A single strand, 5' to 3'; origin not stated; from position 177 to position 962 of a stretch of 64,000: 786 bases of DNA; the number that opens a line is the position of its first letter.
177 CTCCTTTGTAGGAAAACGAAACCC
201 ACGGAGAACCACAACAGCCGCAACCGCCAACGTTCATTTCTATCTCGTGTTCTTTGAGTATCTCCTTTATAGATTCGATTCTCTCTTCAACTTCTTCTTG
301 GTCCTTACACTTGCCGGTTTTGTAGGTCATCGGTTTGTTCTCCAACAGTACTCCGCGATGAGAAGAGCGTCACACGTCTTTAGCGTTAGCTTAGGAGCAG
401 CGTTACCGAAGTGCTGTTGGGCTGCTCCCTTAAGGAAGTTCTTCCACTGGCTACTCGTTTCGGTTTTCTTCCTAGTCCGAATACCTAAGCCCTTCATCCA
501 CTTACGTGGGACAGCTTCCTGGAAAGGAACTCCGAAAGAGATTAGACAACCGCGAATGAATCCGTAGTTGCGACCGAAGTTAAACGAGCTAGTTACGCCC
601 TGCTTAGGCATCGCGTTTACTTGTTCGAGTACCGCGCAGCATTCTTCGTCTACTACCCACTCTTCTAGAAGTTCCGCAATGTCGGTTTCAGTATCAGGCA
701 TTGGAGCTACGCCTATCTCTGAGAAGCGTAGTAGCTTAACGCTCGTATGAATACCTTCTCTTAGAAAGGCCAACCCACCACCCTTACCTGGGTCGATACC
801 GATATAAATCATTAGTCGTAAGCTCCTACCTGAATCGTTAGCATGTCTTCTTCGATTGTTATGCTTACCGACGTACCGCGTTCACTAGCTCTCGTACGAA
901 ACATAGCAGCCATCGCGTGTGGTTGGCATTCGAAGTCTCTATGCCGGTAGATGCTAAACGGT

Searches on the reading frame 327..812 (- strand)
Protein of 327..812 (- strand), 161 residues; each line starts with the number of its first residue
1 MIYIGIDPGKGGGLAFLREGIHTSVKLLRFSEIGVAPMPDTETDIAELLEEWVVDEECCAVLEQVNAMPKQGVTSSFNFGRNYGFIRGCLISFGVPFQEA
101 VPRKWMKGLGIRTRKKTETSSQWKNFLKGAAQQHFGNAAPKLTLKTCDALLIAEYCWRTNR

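Call 74: search_protein_families(library=pfam, alignment_id=A8, max_evalue=0.001)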
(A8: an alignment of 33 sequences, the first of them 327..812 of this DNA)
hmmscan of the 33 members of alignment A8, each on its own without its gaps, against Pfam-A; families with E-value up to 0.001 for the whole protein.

A. member 1, window:327-812:- (161 aa): 0 families

B. families by the number of members that match (of 33 scanned): 18 families
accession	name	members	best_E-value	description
PF10145.14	PhageMin_Tail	1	9.8e-33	Phage-related minor tail protein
PF06381.16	Phage_portal_3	1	1.5e-24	Phage portal protein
PF19774.5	DUF6260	1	8.9e-24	Family of unknown function (DUF6260)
PF03592.21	Terminase_2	1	2.5e-21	Terminase small subunit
PF13524.12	Glyco_trans_1_2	1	7.7e-17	Glycosyl transferase-like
PF04233.19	Phage_Mu_F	1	6.4e-16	Phage Mu protein F like protein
PF00580.27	UvrD-helicase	1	2.5e-13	UvrD/REP helicase N-terminal domain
PF13365.12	Trypsin_2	1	4.2e-13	Trypsin-like peptidase domain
PF13361.12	UvrD_C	1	8.7e-12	UvrD-like helicase C-terminal domain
PF00089.32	Trypsin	1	4.6e-07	Trypsin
PF13538.12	UvrD_C_2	1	7.1e-07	UvrD-like helicase C-terminal domain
PF12691.13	Phage_tail_terminator_6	1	2.6e-06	Bacteriophage tail terminator protein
PF13692.12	Glyco_trans_1_4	1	4.9e-06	Glycosyl transferases group 1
PF05136.18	Phage_portal_2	1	3.6e-05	Phage portal protein, lambda family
PF13245.12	AAA_19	1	4.8e-05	AAA domain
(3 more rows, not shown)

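Call 75: search_protein_families(library=pfam, proteins=[window:327-812:-], max_evalue=0.001)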
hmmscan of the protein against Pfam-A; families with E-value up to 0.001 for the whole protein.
window:327-812:- (161 aa): 0 families
